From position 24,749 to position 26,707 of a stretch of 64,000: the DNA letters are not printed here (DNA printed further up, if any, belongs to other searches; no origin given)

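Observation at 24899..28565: SdhA/SdhB/CCG three-subunit oxidoreductase whose flavoprotein has lost the fumarate/succinate-binding residues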

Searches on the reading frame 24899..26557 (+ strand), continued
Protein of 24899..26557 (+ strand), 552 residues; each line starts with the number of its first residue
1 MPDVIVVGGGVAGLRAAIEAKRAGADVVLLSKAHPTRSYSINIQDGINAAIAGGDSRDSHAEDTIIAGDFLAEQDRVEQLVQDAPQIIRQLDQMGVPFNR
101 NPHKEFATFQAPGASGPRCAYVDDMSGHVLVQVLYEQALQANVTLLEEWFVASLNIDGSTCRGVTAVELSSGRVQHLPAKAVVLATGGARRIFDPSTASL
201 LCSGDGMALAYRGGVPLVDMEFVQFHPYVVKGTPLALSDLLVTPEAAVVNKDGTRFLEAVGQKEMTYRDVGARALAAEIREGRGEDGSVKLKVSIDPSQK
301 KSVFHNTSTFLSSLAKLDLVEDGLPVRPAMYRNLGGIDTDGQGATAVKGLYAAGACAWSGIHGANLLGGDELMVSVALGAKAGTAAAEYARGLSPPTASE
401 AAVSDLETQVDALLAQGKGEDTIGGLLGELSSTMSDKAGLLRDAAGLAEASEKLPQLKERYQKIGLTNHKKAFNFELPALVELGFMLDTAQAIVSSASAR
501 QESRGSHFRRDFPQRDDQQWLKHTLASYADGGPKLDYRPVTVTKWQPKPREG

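Call 42: search_protein_families(library=ncbifam, proteins=[P0002, P0043, P0036, P0081, P0097, P0003, P0102], max_evalue=1e-60)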
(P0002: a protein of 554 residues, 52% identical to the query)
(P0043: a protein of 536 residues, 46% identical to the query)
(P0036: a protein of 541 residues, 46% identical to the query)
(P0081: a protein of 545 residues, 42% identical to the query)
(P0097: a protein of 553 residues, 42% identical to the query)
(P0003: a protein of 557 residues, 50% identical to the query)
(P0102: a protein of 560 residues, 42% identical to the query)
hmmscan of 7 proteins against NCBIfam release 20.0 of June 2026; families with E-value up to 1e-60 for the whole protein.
P0002 (554 aa): 20 families
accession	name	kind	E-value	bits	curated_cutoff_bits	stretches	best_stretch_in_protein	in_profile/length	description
TIGR01812.1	sdhA_frdA_Gneg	subfamily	2.1e-149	498.7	567.3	1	3-553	1-567/568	succinate dehydrogenase or fumarate reductase, flavoprotein subunit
NF004724.0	PRK06069.1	subfamily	2.4e-143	478.4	826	1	3-553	7-576/577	succinate dehydrogenase/fumarate reductase flavoprotein subunit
TIGR01816.1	sdhA_forward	equivalog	4.7e-126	421.3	727.35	1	3-544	4-569/584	succinate dehydrogenase flavoprotein subunit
NF004613.0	PRK05945.1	equivalog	2e-121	406.4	824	1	3-552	5-573/575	succinate dehydrogenase/fumarate reductase flavoprotein subunit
TIGR01176.1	fum_red_Fp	equivalog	1.2e-111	374.1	932.7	1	3-552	5-577/580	fumarate reductase (quinol) flavoprotein subunit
NF005037.0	PRK06452.1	equivalog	2.3e-111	373.1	862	1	3-552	7-564/566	succinate dehydrogenase flavoprotein subunit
NF006686.0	PRK09231.1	equivalog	9.2e-111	371.2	854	1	3-553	7-580/598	fumarate reductase (quinol) flavoprotein subunit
NF004900.0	PRK06263.1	equivalog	4.8e-110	368.7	718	1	3-533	9-539/546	fumarate reductase (CoM/CoB) subunit TfrA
NF006392.0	PRK08641.1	equivalog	2.8e-102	343.2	855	1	4-547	6-572/593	succinate dehydrogenase flavoprotein subunit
NF042982.1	MFR_Fp_SdhA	equivalog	2.4e-101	340.1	1100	1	3-552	49-611/612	8-methylmenaquinol:fumarate reductase flavoprotein subunit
TIGR00551.1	nadB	equivalog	7.8e-94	315.1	452.75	1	3-515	4-489/489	L-aspartate oxidase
NF006383.0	PRK08626.1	equivalog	3.4e-93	313.1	663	1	103-544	133-586/657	fumarate reductase flavoprotein subunit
NF005867.0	PRK07804.1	equivalog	4.5e-91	305.7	639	1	3-535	20-536/548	L-aspartate oxidase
NF005866.0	PRK07803.1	equivalog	1.2e-89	301.1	819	0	260-531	312-584/631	fumarate reductase/succinate dehydrogenase flavoprotein subunit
NF005636.0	PRK07395.1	subfamily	6.3e-87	292.1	723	1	3-530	14-549/560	L-aspartate oxidase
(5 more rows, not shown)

P0043 (536 aa): 19 families
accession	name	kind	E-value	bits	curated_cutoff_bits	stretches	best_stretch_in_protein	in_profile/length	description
TIGR01812.1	sdhA_frdA_Gneg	subfamily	3e-116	389.2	567.3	1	3-256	1-254/568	succinate dehydrogenase or fumarate reductase, flavoprotein subunit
NF004724.0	PRK06069.1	subfamily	1.1e-106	357.3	826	0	2-253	6-260/577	succinate dehydrogenase/fumarate reductase flavoprotein subunit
TIGR01816.1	sdhA_forward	equivalog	7.3e-101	338.1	727.35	1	2-256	3-263/584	succinate dehydrogenase flavoprotein subunit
TIGR01176.1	fum_red_Fp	equivalog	7.9e-96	321.9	932.7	0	2-253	4-255/580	fumarate reductase (quinol) flavoprotein subunit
NF006686.0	PRK09231.1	equivalog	1.9e-95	320.6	854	0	2-256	6-260/598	fumarate reductase (quinol) flavoprotein subunit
NF004613.0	PRK05945.1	equivalog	3.7e-91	306.5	824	0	2-256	4-260/575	succinate dehydrogenase/fumarate reductase flavoprotein subunit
TIGR00551.1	nadB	equivalog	1.1e-88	298.2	452.75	1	3-506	4-488/489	L-aspartate oxidase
NF005866.0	PRK07803.1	equivalog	9.5e-81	271.8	819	0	2-231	9-251/631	fumarate reductase/succinate dehydrogenase flavoprotein subunit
NF004900.0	PRK06263.1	equivalog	2.9e-80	270.4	718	1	3-522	9-536/546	fumarate reductase (CoM/CoB) subunit TfrA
NF005037.0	PRK06452.1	equivalog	1.2e-79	268.4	862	1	2-519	6-539/566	succinate dehydrogenase flavoprotein subunit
NF005636.0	PRK07395.1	subfamily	1.3e-76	258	723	1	2-522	13-549/560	L-aspartate oxidase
NF005701.0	PRK07512.1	equivalog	6.6e-75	252.4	528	1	3-517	11-495/516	L-aspartate oxidase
NF042982.1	MFR_Fp_SdhA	equivalog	1.7e-74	251.4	1100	0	3-253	49-301/612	8-methylmenaquinol:fumarate reductase flavoprotein subunit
NF006392.0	PRK08641.1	equivalog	5.5e-73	246.5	855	0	3-236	5-243/593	succinate dehydrogenase flavoprotein subunit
NF005867.0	PRK07804.1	equivalog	1.7e-72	244.4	639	1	3-526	20-535/548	L-aspartate oxidase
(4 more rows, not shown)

P0036 (541 aa): 19 families
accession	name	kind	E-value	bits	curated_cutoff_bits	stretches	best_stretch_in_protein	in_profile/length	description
TIGR01812.1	sdhA_frdA_Gneg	subfamily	1.1e-125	420.3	567.3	1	3-540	1-563/568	succinate dehydrogenase or fumarate reductase, flavoprotein subunit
NF004724.0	PRK06069.1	subfamily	3e-112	375.7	826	1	2-229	6-239/577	succinate dehydrogenase/fumarate reductase flavoprotein subunit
TIGR01816.1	sdhA_forward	equivalog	3.2e-107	359.1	727.35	1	2-536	3-570/584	succinate dehydrogenase flavoprotein subunit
NF006686.0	PRK09231.1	equivalog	2.4e-104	350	854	0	2-239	6-246/598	fumarate reductase (quinol) flavoprotein subunit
TIGR01176.1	fum_red_Fp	equivalog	1e-103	347.9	932.7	0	3-239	5-244/580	fumarate reductase (quinol) flavoprotein subunit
NF004900.0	PRK06263.1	equivalog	1.7e-92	310.8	718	1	3-521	9-537/546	fumarate reductase (CoM/CoB) subunit TfrA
NF004613.0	PRK05945.1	equivalog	8.9e-91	305.2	824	1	2-540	4-570/575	succinate dehydrogenase/fumarate reductase flavoprotein subunit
TIGR00551.1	nadB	equivalog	1.2e-89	301.3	452.75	1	2-505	3-489/489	L-aspartate oxidase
NF042982.1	MFR_Fp_SdhA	equivalog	1.9e-89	300.8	1100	0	3-235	49-286/612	8-methylmenaquinol:fumarate reductase flavoprotein subunit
NF005037.0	PRK06452.1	equivalog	1.6e-88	297.7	862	1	2-540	6-561/566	succinate dehydrogenase flavoprotein subunit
NF006392.0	PRK08641.1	equivalog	2e-87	294.2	855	0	3-232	5-242/593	succinate dehydrogenase flavoprotein subunit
NF005867.0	PRK07804.1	equivalog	7.3e-81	272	639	1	3-532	20-543/548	L-aspartate oxidase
NF006383.0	PRK08626.1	equivalog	6.3e-80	269.2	663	0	113-537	143-588/657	fumarate reductase flavoprotein subunit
NF005636.0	PRK07395.1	subfamily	1.7e-78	264.2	723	1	2-520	13-549/560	L-aspartate oxidase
NF005866.0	PRK07803.1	equivalog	2.6e-76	257.1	819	0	2-227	9-250/631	fumarate reductase/succinate dehydrogenase flavoprotein subunit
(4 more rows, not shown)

P0081 (545 aa): 19 families
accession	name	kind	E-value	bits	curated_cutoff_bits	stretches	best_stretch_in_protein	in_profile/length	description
TIGR01812.1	sdhA_frdA_Gneg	subfamily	4.5e-155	517.3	567.3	1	5-540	1-557/568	succinate dehydrogenase or fumarate reductase, flavoprotein subunit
NF004724.0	PRK06069.1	subfamily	1.9e-142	475.4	826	1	3-540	5-566/577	succinate dehydrogenase/fumarate reductase flavoprotein subunit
TIGR01816.1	sdhA_forward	equivalog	5.9e-132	440.8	727.35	1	3-530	2-556/584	succinate dehydrogenase flavoprotein subunit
TIGR01176.1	fum_red_Fp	equivalog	3.3e-128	428.9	932.7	1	4-539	4-567/580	fumarate reductase (quinol) flavoprotein subunit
NF006686.0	PRK09231.1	equivalog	4.4e-126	421.8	854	1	4-263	6-268/598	fumarate reductase (quinol) flavoprotein subunit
NF004613.0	PRK05945.1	equivalog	6.4e-124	414.6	824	1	1-540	1-564/575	succinate dehydrogenase/fumarate reductase flavoprotein subunit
NF004900.0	PRK06263.1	equivalog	4e-108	362.4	718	1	4-527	8-536/546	fumarate reductase (CoM/CoB) subunit TfrA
NF005037.0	PRK06452.1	equivalog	4.6e-106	355.6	862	1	3-541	5-556/566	succinate dehydrogenase flavoprotein subunit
TIGR00551.1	nadB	equivalog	2.5e-103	346.4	452.75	1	3-512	2-489/489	L-aspartate oxidase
NF006383.0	PRK08626.1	equivalog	6.1e-102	342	663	1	103-527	131-569/657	fumarate reductase flavoprotein subunit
NF005866.0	PRK07803.1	equivalog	1.2e-101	340.8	819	0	3-255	8-280/631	fumarate reductase/succinate dehydrogenase flavoprotein subunit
NF005867.0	PRK07804.1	equivalog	2.1e-100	336.5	639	1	4-527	19-531/548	L-aspartate oxidase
NF042982.1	MFR_Fp_SdhA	equivalog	2.4e-97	326.9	1100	1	1-527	45-589/612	8-methylmenaquinol:fumarate reductase flavoprotein subunit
NF005636.0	PRK07395.1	subfamily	4.1e-95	319.1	723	1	3-526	12-548/560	L-aspartate oxidase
NF006392.0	PRK08641.1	equivalog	3e-89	300.2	855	1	4-532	4-560/593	succinate dehydrogenase flavoprotein subunit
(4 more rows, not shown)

P0097 (553 aa): 21 families
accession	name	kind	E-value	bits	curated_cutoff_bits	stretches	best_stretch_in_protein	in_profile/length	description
TIGR01812.1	sdhA_frdA_Gneg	subfamily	1.4e-173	578.4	567.3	1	7-553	3-568/568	succinate dehydrogenase or fumarate reductase, flavoprotein subunit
NF004724.0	PRK06069.1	subfamily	5.2e-167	556.5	826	1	3-553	5-577/577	succinate dehydrogenase/fumarate reductase flavoprotein subunit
TIGR01816.1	sdhA_forward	equivalog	2.6e-147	491.4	727.35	1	4-540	3-565/584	succinate dehydrogenase flavoprotein subunit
NF004613.0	PRK05945.1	equivalog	2.1e-142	475.6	824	1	1-553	1-575/575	succinate dehydrogenase/fumarate reductase flavoprotein subunit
TIGR01176.1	fum_red_Fp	equivalog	1.2e-135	453.4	932.7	1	4-553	4-579/580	fumarate reductase (quinol) flavoprotein subunit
NF006686.0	PRK09231.1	equivalog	5.6e-135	451.2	854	1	6-553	8-581/598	fumarate reductase (quinol) flavoprotein subunit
NF005037.0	PRK06452.1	equivalog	9.2e-127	423.9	862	1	5-553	7-566/566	succinate dehydrogenase flavoprotein subunit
NF004900.0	PRK06263.1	equivalog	4e-121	405.3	718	1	6-528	10-535/546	fumarate reductase (CoM/CoB) subunit TfrA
NF042982.1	MFR_Fp_SdhA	equivalog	1.9e-115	386.6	1100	1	1-551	45-611/612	8-methylmenaquinol:fumarate reductase flavoprotein subunit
NF006383.0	PRK08626.1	equivalog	6.9e-106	355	663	1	103-531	131-571/657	fumarate reductase flavoprotein subunit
TIGR00551.1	nadB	equivalog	8.6e-104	347.9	452.75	1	6-514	5-489/489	L-aspartate oxidase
NF006392.0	PRK08641.1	equivalog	2.5e-100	336.8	855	1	3-553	3-579/593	succinate dehydrogenase flavoprotein subunit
NF005866.0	PRK07803.1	equivalog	7.3e-99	331.6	819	0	4-264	9-289/631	fumarate reductase/succinate dehydrogenase flavoprotein subunit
NF005701.0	PRK07512.1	equivalog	1.1e-97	327.5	528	1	5-520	11-490/516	L-aspartate oxidase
NF005867.0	PRK07804.1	equivalog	7.9e-97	324.7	639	1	6-539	21-541/548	L-aspartate oxidase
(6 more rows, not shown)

P0003 (557 aa): 22 families
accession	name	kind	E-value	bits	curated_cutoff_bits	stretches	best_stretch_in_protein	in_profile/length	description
TIGR01812.1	sdhA_frdA_Gneg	subfamily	6.3e-206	685.2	567.3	1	5-554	1-565/568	succinate dehydrogenase or fumarate reductase, flavoprotein subunit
NF004724.0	PRK06069.1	subfamily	6.5e-195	648.7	826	1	3-554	5-574/577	succinate dehydrogenase/fumarate reductase flavoprotein subunit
NF004613.0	PRK05945.1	equivalog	5.1e-179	596.6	824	1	1-554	1-572/575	succinate dehydrogenase/fumarate reductase flavoprotein subunit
TIGR01816.1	sdhA_forward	equivalog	1.1e-176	588.5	727.35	1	3-547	2-569/584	succinate dehydrogenase flavoprotein subunit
TIGR01176.1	fum_red_Fp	equivalog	3.9e-158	527.7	932.7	1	3-554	3-576/580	fumarate reductase (quinol) flavoprotein subunit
NF006686.0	PRK09231.1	equivalog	5.3e-157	523.9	854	1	3-554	5-578/598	fumarate reductase (quinol) flavoprotein subunit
NF005037.0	PRK06452.1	equivalog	1.6e-148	495.8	862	1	3-554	5-563/566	succinate dehydrogenase flavoprotein subunit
NF004900.0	PRK06263.1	equivalog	9.6e-148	493.1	718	1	4-534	8-537/546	fumarate reductase (CoM/CoB) subunit TfrA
NF042982.1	MFR_Fp_SdhA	equivalog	5.9e-140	467.6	1100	1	1-551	45-607/612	8-methylmenaquinol:fumarate reductase flavoprotein subunit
NF006383.0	PRK08626.1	equivalog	1e-124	417.3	663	1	103-551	131-590/657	fumarate reductase flavoprotein subunit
TIGR00551.1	nadB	equivalog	1.2e-124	416.8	452.75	1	4-518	3-489/489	L-aspartate oxidase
NF005866.0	PRK07803.1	equivalog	1.1e-115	387.3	819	0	268-530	318-580/631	fumarate reductase/succinate dehydrogenase flavoprotein subunit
NF005867.0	PRK07804.1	equivalog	1.3e-114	383.5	639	1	4-537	19-535/548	L-aspartate oxidase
NF006392.0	PRK08641.1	equivalog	6e-114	381.8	855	1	3-554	3-576/593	succinate dehydrogenase flavoprotein subunit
NF005636.0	PRK07395.1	subfamily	5.8e-113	378.1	723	1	3-532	12-548/560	L-aspartate oxidase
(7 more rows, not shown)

P0102 (560 aa): 21 families
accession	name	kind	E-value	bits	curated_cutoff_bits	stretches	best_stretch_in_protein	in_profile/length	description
TIGR01812.1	sdhA_frdA_Gneg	subfamily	4.8e-229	761.6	567.3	1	6-560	1-568/568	succinate dehydrogenase or fumarate reductase, flavoprotein subunit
NF004724.0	PRK06069.1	subfamily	2.7e-206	686.2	826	1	4-560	5-577/577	succinate dehydrogenase/fumarate reductase flavoprotein subunit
TIGR01816.1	sdhA_forward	equivalog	6.3e-199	661.9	727.35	1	5-560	3-584/584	succinate dehydrogenase flavoprotein subunit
NF004613.0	PRK05945.1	equivalog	5.2e-188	626.2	824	1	4-560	3-575/575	succinate dehydrogenase/fumarate reductase flavoprotein subunit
TIGR01176.1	fum_red_Fp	equivalog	1.4e-177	591.8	932.7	1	3-560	2-579/580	fumarate reductase (quinol) flavoprotein subunit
NF006686.0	PRK09231.1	equivalog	1.1e-175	585.6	854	1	4-560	5-581/598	fumarate reductase (quinol) flavoprotein subunit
NF005037.0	PRK06452.1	equivalog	1.9e-166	554.9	862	1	4-560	5-566/566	succinate dehydrogenase flavoprotein subunit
NF042982.1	MFR_Fp_SdhA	equivalog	1.4e-150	502.7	1100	1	4-558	47-611/612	8-methylmenaquinol:fumarate reductase flavoprotein subunit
NF006383.0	PRK08626.1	equivalog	2.9e-146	488.4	663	1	108-560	133-598/657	fumarate reductase flavoprotein subunit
NF004900.0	PRK06263.1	equivalog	1.6e-142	475.9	718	1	5-534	8-534/546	fumarate reductase (CoM/CoB) subunit TfrA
NF005866.0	PRK07803.1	equivalog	3.2e-125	418.7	819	1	4-269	8-291/631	fumarate reductase/succinate dehydrogenase flavoprotein subunit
NF006392.0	PRK08641.1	equivalog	6e-117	391.7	855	1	4-560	3-579/593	succinate dehydrogenase flavoprotein subunit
TIGR00551.1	nadB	equivalog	6.6e-106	354.9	452.75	1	5-521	3-489/489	L-aspartate oxidase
NF005636.0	PRK07395.1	subfamily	2.9e-104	349.3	723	1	4-535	12-548/560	L-aspartate oxidase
NF005867.0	PRK07804.1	equivalog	7.5e-104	347.9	639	1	4-540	18-535/548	L-aspartate oxidase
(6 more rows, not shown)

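Call 43: predict_structure(alignment_id=A1)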
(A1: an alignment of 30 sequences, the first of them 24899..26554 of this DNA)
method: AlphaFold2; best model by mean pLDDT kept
length: 552 residues; sequences in the alignment: 30
mean_pLDDT: 86.8   pTM: 0.91
mean pLDDT of the five models: 86.8, 86.5, 84.9, 83.2, 83.1
residues with pLDDT >= 90: 278; 70-90: 232; 50-70: 34; < 50: 8
segments of 3 or more residues with pLDDT < 50: 261-265
pLDDT, mean of each block of 10 residues (from residue 1): 93 96 97 79 67 83 88 89 88 80 79 78 72 93 95 94 95 96 90 85 85 95 90 81 78 77 56 90 92 79 77 78 88 90 95 81 75 90 97 88 94 87 94 94 96 96 90 90 94 95 88 82 92 92 80 49
secondary structure, 60 per line:
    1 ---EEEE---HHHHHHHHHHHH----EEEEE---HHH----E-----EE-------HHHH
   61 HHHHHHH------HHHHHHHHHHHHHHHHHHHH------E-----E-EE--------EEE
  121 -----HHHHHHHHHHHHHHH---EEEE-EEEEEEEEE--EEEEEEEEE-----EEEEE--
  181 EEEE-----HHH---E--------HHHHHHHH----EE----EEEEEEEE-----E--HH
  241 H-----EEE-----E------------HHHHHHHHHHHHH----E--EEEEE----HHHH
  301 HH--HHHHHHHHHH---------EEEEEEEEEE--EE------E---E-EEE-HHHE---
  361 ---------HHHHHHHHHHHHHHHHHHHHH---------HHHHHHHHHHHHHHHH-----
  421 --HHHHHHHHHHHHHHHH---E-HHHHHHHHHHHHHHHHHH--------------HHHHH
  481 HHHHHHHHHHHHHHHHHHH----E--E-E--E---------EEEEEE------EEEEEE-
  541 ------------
elements in order: E4-7 H11-22 E27-31 H57-67 H74-93 E118-120 H126-140 E144-147 E149-157 E160-168 E174-178 E181-184 H205-212 E223-230 E247-249 H268-280 E288-292 H297-302 H305-314 E324-333 E350-352 H370-390 H400-415 H423-438 H444-461 H476-499 E522-527 E534-539

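Call 47: fold_search(model_id=the predicted structure, library=pdb)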
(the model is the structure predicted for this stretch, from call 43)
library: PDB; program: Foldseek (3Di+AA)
matches with E <= 10: 1846; with E <= 0.001: 1172
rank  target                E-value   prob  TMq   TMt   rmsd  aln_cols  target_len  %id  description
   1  9fzl_2M               3.0e-47  1.00  0.92  0.85   2.4       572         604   31  Perkinsus marinus respiratory supercomplex CII2CIII2CIV2 in an intermediate state (released 2025-07-23)
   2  9fq7_2M               3.9e-47  1.00  0.92  0.84   2.5       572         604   31  Perkinsus marinus Respiratory supercomplex CII2CIII2CIV2 in c1 sate (released 2025-07-02)
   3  9a55_A                4.6e-47  1.00  0.94  0.89   2.4       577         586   31  Integrative model of SDHA-ATPF by crosslinking MS and deep learning (released 2024-09-18)
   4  5vpn_A                6.6e-47  1.00  0.94  0.90   2.3       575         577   32  E. coli Quinol fumarate reductase FrdA E245Q mutation (released 2017-06-21)
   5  1kf6_A                8.2e-47  1.00  0.94  0.90   2.3       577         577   33  E. coli Quinol-Fumarate Reductase with Bound Inhibitor HQNO (released 2002-03-13)
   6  5vpn_E                8.2e-47  1.00  0.93  0.88   2.7       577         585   32  E. coli Quinol fumarate reductase FrdA E245Q mutation (released 2017-06-21)
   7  6vax_A                1.7e-46  1.00  0.89  0.81   3.4       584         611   30  Crystal structure of human SDHA-SDHAF2 assembly intermediate (released 2020-08-26)
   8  2fbw_A                1.9e-46  1.00  0.92  0.84   2.5       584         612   31  Avian respiratory complex II with carboxin bound (released 2005-12-20)
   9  6awf_A                2.0e-46  1.00  0.94  0.91   2.3       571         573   32  Escherichia coli quinol:fumarate reductase crystallized without dicarboxylate (released 2017-12-06)
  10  1qlb_A                4.3e-46  1.00  0.90  0.76   2.8       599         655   27  respiratory complex II-like fumarate reductase from Wolinella succinogenes (released 1999-11-29)
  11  6myr_A                6.2e-46  1.00  0.92  0.84   2.4       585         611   31  Avian mitochondrial complex II with thiapronil bound (released 2019-10-16)
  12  4ysx_A                1.1e-45  1.00  0.92  0.83   2.4       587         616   31  Crystal structure of Mitochondrial rhodoquinol-fumarate reductase from Ascaris suum with the specific inhibitor NN23 (released 2015-08-05)
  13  2h89_A                5.2e-45  1.00  0.92  0.83   2.7       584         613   30  Avian Respiratory Complex II with Malonate Bound (released 2006-06-20)
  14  8b6g_CA               5.8e-45  1.00  0.93  0.86   2.5       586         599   31  Cryo-EM structure of succinate dehydrogenase complex (complex-II) in respiratory supercomplex of Tetrahymena thermoph (released 2023-03-29)
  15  1zoy_A                6.8e-45  1.00  0.92  0.83   2.6       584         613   31  Crystal Structure of Mitochondrial Respiratory Complex II from porcine heart at 2.4 Angstroms (released 2005-07-12)
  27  6lum_A                2.8e-42  1.00  0.88  0.90   2.3       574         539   33  Structure of Mycobacterium smegmatis succinate dehydrogenase 2 (released 2020-05-27)
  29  6lum_J                1.2e-41  1.00  0.87  0.89   2.4       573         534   32  Structure of Mycobacterium smegmatis succinate dehydrogenase 2 (released 2020-05-27)
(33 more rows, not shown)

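Call 52: find_encoding_contigs(protein=P0003, flank=10000, max_places=1)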
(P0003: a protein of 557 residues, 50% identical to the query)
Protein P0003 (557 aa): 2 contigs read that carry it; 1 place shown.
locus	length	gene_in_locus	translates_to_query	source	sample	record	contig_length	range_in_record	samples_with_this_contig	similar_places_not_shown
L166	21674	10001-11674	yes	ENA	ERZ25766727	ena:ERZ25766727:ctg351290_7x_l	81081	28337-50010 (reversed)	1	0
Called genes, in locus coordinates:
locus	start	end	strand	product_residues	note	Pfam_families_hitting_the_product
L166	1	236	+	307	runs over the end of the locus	PF12911:OppC_N, PF00528:BPD_transp_1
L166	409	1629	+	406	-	PF01370:Epimerase, PF02719:Polysacc_synt_2 (weak), PF04321:RmlD_sub_bind, PF08659:KR (weak), PF01073:3Beta_HSD, PF07993:NAD_binding_4, PF13460:NAD_binding_10 (weak), PF16363:GDP_Man_Dehyd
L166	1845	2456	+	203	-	-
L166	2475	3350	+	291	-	PF03328:HpcH_HpaI, PF15617:C-C_Bond_Lyase (weak)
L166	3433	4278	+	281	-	PF12146:Hydrolase_4, PF00561:Abhydrolase_1, PF12697:Abhydrolase_6, PF03096:Ndr (faint)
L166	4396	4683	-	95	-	-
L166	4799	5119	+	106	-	-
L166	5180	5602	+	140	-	PF01243:PNPOx_N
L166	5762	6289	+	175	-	PF01814:Hemerythrin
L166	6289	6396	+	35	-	-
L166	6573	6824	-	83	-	-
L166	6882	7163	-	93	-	PF00903:Glyoxalase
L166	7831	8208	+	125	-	PF00903:Glyoxalase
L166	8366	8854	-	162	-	PF01243:PNPOx_N, PF12900:Pyridox_ox_2, PF04075:F420H2_quin_red (weak)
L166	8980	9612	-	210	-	PF13191:AAA_16 (weak), PF13207:AAA_17 (faint)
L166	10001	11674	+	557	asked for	PF00890:FAD_binding_2, PF01266:DAO (faint), PF03486:HI0933_like (faint), PF07992:Pyr_redox_2 (faint), PF02910:Succ_DH_flav_C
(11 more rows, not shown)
